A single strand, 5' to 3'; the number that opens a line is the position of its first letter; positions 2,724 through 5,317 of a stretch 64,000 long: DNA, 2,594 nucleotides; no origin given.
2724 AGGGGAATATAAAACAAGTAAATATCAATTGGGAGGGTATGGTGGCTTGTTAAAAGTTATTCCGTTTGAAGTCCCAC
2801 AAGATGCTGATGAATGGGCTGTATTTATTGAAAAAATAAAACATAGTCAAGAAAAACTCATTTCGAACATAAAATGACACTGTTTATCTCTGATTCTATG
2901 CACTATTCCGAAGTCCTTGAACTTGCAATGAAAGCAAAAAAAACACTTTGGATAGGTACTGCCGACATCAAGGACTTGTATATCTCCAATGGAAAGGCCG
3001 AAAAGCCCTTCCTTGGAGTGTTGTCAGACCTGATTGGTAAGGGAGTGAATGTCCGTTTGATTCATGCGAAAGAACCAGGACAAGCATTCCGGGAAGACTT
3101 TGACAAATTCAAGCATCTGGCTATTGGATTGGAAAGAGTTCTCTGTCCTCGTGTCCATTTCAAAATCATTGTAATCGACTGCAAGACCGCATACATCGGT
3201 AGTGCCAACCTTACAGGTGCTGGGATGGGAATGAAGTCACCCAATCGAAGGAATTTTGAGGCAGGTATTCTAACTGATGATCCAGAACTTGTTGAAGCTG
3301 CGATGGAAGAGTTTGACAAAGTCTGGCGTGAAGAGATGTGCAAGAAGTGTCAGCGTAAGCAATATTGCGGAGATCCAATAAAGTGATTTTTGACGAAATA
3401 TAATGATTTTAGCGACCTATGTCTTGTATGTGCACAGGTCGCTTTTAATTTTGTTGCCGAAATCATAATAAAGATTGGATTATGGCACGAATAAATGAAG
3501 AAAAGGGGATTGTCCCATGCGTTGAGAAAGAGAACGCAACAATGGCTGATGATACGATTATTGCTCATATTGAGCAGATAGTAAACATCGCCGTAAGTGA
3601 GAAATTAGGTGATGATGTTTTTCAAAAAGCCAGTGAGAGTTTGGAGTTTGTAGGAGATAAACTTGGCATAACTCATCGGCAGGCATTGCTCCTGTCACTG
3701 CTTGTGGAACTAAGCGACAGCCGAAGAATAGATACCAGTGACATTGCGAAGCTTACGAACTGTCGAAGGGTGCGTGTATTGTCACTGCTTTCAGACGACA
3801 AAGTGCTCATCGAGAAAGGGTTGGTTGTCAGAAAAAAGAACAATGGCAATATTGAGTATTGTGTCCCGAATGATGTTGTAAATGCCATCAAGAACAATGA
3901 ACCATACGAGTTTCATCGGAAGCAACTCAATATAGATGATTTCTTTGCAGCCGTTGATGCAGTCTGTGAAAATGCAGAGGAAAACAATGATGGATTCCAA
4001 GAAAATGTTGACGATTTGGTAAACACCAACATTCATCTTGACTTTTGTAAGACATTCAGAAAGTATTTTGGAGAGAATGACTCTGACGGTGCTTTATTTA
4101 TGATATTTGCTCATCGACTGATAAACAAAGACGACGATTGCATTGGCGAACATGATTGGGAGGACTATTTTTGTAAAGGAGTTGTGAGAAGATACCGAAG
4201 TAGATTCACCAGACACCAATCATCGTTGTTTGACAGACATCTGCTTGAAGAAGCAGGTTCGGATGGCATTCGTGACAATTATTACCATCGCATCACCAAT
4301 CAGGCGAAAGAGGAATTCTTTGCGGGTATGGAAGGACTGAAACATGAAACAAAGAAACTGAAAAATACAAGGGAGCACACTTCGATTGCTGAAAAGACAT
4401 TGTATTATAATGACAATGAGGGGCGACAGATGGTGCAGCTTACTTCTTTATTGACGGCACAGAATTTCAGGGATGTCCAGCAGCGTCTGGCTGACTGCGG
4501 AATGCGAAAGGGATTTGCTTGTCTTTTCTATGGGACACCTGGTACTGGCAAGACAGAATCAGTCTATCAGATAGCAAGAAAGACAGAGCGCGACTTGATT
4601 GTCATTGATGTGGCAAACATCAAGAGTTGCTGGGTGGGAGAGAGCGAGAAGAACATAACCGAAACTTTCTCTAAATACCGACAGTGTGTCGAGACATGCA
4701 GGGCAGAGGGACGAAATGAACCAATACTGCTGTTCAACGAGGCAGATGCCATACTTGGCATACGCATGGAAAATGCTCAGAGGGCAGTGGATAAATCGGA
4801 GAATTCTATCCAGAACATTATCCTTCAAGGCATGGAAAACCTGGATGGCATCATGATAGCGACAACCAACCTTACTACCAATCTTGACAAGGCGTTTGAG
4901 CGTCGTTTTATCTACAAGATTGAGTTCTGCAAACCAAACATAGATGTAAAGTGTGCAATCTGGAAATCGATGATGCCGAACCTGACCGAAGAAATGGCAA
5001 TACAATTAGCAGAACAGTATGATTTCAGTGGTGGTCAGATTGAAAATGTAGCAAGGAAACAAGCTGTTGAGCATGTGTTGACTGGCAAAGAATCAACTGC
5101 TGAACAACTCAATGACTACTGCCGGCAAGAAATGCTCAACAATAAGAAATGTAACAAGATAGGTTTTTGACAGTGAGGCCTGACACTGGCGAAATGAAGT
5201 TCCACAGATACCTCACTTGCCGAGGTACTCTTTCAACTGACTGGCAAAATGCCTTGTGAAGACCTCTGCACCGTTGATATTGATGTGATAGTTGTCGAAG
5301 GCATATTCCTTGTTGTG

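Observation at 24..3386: McrB-McrC plus a translationally coupled single-HKD (PLD) nuclease: a three-gene type IV-like module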

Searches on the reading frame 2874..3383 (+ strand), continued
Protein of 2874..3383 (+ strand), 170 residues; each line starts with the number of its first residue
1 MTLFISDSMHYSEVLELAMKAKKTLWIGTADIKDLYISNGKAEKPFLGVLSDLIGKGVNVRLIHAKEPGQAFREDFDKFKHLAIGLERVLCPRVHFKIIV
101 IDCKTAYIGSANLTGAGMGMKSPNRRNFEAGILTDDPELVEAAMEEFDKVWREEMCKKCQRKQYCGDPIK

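Call 59: find_encoding_contigs(protein=P0293, flank=10000, max_places=3)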
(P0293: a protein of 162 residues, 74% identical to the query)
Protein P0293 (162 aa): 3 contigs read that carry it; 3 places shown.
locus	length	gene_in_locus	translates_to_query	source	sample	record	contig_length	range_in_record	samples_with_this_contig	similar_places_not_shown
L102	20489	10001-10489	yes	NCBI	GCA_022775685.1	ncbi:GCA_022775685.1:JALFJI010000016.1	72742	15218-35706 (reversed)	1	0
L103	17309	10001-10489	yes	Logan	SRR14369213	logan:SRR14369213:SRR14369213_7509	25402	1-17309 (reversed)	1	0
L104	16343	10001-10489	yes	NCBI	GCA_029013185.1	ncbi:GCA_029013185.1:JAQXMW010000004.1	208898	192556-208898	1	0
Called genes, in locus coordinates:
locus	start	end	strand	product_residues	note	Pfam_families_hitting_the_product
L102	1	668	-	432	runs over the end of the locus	PF13175:AAA_15, PF13304:AAA_21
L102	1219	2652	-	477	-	PF02554:CstA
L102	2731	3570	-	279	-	PF00583:Acetyltransf_1 (weak), PF13527:Acetyltransf_9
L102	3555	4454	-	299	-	PF09924:LPG_synthase_C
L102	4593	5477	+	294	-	PF02401:LYTB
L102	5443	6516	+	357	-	PF02463:SMC_N, PF13175:AAA_15, PF13476:AAA_23, PF13304:AAA_21 (weak)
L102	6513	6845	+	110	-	PF05258:DciA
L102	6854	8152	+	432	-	PF01943:Polysacc_synt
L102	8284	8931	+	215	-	PF13505:OMP_b-brl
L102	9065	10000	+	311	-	PF13280:WYL, PF25583:WCX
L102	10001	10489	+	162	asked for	PF00929:RNase_T, PF16473:Rv2179c-like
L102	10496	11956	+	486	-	PF20720:nSTAND3 (weak), PF24883:NPHP3_N (faint), PF00004:AAA (weak), PF07728:AAA_5, PF13401:AAA_22 (weak)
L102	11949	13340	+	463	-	PF10117:McrBC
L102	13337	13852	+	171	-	PF13091:PLDc_2, PF00614:PLDc (weak)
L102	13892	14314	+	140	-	PF05014:Nuc_deoxyrib_tr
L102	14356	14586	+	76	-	-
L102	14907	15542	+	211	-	-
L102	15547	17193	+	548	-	PF12774:AAA_6 (faint), PF00004:AAA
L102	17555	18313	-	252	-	PF03932:CutC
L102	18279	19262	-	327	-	PF08885:GSCFA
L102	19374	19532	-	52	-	-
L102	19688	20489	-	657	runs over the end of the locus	PF04932:Wzy_C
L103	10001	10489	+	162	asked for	PF00929:RNase_T, PF16473:Rv2179c-like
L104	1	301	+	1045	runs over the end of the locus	PF00873:ACR_tran, PF03176:MMPL (weak)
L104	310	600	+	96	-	-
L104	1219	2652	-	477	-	PF02554:CstA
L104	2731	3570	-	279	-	PF00583:Acetyltransf_1, PF13527:Acetyltransf_9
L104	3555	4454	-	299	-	PF09924:LPG_synthase_C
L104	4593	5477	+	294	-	PF02401:LYTB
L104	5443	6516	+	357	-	PF02463:SMC_N, PF13175:AAA_15, PF13476:AAA_23, PF13304:AAA_21 (weak)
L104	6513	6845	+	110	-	PF05258:DciA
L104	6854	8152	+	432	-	PF01943:Polysacc_synt, PF13440:Polysacc_synt_3 (weak)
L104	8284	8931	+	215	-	PF13505:OMP_b-brl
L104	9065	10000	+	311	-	PF13280:WYL, PF25583:WCX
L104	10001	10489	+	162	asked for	PF00929:RNase_T, PF16473:Rv2179c-like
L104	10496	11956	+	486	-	PF20720:nSTAND3 (weak), PF24883:NPHP3_N (faint), PF00004:AAA (weak), PF07728:AAA_5, PF13401:AAA_22 (weak)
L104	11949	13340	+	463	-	PF10117:McrBC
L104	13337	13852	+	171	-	PF13091:PLDc_2, PF00614:PLDc (weak)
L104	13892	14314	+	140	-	PF05014:Nuc_deoxyrib_tr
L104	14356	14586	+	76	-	-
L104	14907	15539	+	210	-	-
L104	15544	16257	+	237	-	-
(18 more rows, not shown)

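Call 60: find_encoding_contigs(protein=P0345, flank=10000, max_places=5)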
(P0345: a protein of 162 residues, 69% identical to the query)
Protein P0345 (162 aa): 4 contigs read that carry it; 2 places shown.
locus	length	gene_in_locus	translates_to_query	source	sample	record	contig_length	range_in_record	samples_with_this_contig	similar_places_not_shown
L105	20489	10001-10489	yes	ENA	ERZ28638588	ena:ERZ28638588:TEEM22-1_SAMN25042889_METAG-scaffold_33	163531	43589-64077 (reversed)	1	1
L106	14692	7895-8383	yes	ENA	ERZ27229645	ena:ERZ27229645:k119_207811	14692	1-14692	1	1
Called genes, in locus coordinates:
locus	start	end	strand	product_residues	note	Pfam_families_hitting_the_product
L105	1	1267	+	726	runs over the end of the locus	PF00930:DPPIV_N, PF26549:Tricorn_N (faint), PF01738:DLH (faint), PF02129:Peptidase_S15, PF00326:Peptidase_S9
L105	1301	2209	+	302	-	PF01745:IPT (weak), PF01715:IPPT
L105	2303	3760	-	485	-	PF01098:FTSW_RODA_SPOVE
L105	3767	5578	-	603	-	PF03717:PBP_dimer, PF00905:Transpeptidase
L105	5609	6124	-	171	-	-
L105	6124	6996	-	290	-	PF04085:MreC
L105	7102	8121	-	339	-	PF06723:MreB_Mbl, PF00022:Actin (weak), PF11104:PilM_2 (faint), PF00012:HSP70, PF14450:FtsA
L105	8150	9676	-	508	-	PF02142:MGS, PF01808:AICARFT_IMPCHas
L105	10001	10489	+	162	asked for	PF00929:RNase_T, PF16473:Rv2179c-like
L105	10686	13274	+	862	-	PF02861:Clp_N, PF23569:NBD_SMAX1, PF00004:AAA, PF17871:AAA_lid_9, PF00004:AAA, PF07724:AAA_2, PF07728:AAA_5, PF10431:ClpB_D2-small, +10 more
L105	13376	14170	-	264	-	PF02563:Poly_export, PF22461:SLBB_2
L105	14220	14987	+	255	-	-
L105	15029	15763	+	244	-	PF09335:VTT_dom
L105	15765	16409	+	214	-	PF00834:Ribul_P_3_epim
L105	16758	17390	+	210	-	PF02517:Rce1-like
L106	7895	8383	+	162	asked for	PF00929:RNase_T, PF16473:Rv2179c-like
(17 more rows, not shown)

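Call 65: search_protein_families(library=pfam, proteins=[L010:7160-7700:+], max_evalue=10)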
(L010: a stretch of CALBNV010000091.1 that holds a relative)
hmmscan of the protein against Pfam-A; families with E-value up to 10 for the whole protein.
L010:7160-7700:+ (180 aa): 0 families

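Call 70: search_protein_representatives(protein=window:2874-3383:+)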
Query: 170 residues. Proteins with E-value up to 0.001 (for the whole library): 1145; up to 1e-10: 564; up to 1e-30: 78. The best 150 are listed.
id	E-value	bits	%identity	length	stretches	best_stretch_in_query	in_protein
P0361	8.7e-71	253.4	69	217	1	3-169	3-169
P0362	4.2e-65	234.9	62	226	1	4-169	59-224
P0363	1.1e-64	233.5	64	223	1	9-169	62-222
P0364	3.8e-61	222.0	59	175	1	4-169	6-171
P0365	1.4e-59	216.9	61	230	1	2-169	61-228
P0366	8.2e-57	207.9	61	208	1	17-169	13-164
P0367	3.2e-55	202.7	69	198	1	37-169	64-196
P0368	4.8e-55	202.1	68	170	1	32-170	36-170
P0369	9.9e-55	201.1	54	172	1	1-169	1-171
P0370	8.9e-52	191.5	69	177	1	4-137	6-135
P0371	1.4e-50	187.7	72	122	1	54-169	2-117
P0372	7.1e-50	185.3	51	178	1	4-166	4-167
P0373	3.5e-49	183.1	66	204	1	42-169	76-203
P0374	1.7e-47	177.6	69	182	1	4-131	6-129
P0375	4.3e-47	176.3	64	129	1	46-166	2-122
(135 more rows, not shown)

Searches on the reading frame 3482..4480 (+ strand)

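Call 65: search_protein_families(library=pfam, proteins=[window:3482-4480:+], max_evalue=10)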
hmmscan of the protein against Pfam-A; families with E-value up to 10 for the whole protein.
window:3482-4480:+ (333 aa): 2 families
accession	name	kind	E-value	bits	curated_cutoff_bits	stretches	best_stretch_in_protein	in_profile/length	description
PF08280.17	HTH_Mga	-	0.017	15.5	23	1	65-120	5-57/59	M protein trans-acting positive regulator (MGA) HTH domain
PF25605.1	Phage_80a_gp11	-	0.83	10.4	27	1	265-298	7-40/76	Phage 80a gp11 protein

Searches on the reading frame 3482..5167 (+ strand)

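Call 3: search_protein_families(library=pfam, proteins=[window:3482-5167:+], max_evalue=0.01)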
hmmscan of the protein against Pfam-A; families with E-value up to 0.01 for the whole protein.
window:3482-5167:+ (562 aa): 2 families
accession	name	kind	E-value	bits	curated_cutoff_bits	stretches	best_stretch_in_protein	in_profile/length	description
PF00004.35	AAA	-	1.6e-20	74.3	21.2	1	347-482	1-129/131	ATPase family associated with various cellular activities (AAA)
PF00006.31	ATP-synt_ab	-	0.0013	18.9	29.5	1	342-440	12-98/213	ATP synthase alpha/beta family, nucleotide-binding domain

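Call 4: search_protein_families(library=padloc, proteins=[window:3482-5167:+], max_evalue=0.01)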
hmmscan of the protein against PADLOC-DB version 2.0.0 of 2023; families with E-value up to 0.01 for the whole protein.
window:3482-5167:+ (562 aa): 7 families
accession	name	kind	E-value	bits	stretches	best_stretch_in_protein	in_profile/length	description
PDLC02196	IetA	-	7.5e-26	89.4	1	331-543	109-314/374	-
PDLC02195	IetA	-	1.7e-23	81.6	1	333-548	126-335/395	-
PDLC00914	TRIP13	-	8.3e-11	39.9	1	330-501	57-234/302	TRIP13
PDLC04232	IetA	-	4.1e-09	34.3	1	341-541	113-306/330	-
PDLC00915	TRIP13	-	9.8e-08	29.7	1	347-504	66-230/302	TRIP13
PDLC04231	IetA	-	4.8e-06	24.6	1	343-488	116-250/262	-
PDLC03838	DolB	-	0.0014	16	1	344-374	166-196/375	-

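Call 5: search_protein_families(library=ncbifam, proteins=[window:3482-5167:+], max_evalue=0.01)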
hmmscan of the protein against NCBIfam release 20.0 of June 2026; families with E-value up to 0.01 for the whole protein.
window:3482-5167:+ (562 aa): 11 families
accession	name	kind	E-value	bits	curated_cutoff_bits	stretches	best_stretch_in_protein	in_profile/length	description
NF042959.1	IteA_antiphage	equivalog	1.7e-24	86.7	510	1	332-556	113-327/367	anti-phage ATPase IteA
NF041006.2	cell_div_CdvC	equivalog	2.4e-18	66.2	650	1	347-509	137-296/370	cell division protein CdvC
TIGR01243.1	CDC48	subfamily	3.8e-17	61.9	802.65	1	338-559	481-700/733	CDC48 family AAA ATPase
NF003069.1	PRK03992.1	subfamily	5.8e-11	42.2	500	1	339-531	160-352/379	proteasome-activating nucleotidase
TIGR01242.2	TIGR01242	subfamily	1.3e-09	37.6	500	1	343-510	147-310/362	proteasome-activating nucleotidase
NF047748.1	PrtsmActNtasePan1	equivalog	4.1e-09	35.9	750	1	334-524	172-362/405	proteasome-activating nucleotidase Pan1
NF047747.1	PrtsmActNtasePan2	equivalog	3.5e-08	33.1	700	1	335-528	176-369/397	proteasome-activating nucleotidase Pan2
TIGR01241.2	FtsH_fam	equivalog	2.9e-05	23.1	600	1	333-532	184-383/598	ATP-dependent zinc metalloprotease FtsH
NF003229.0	PRK04195.1-5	equivalog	0.00024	19.9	280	1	346-424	46-115/413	replication factor C large subunit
NF003227.0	PRK04195.1-2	equivalog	0.00075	18.3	502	1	343-443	42-132/487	replication factor C large subunit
NF003232.0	PRK04195.2-2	equivalog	0.007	15.3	701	0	347-379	39-71/480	replication factor C large subunit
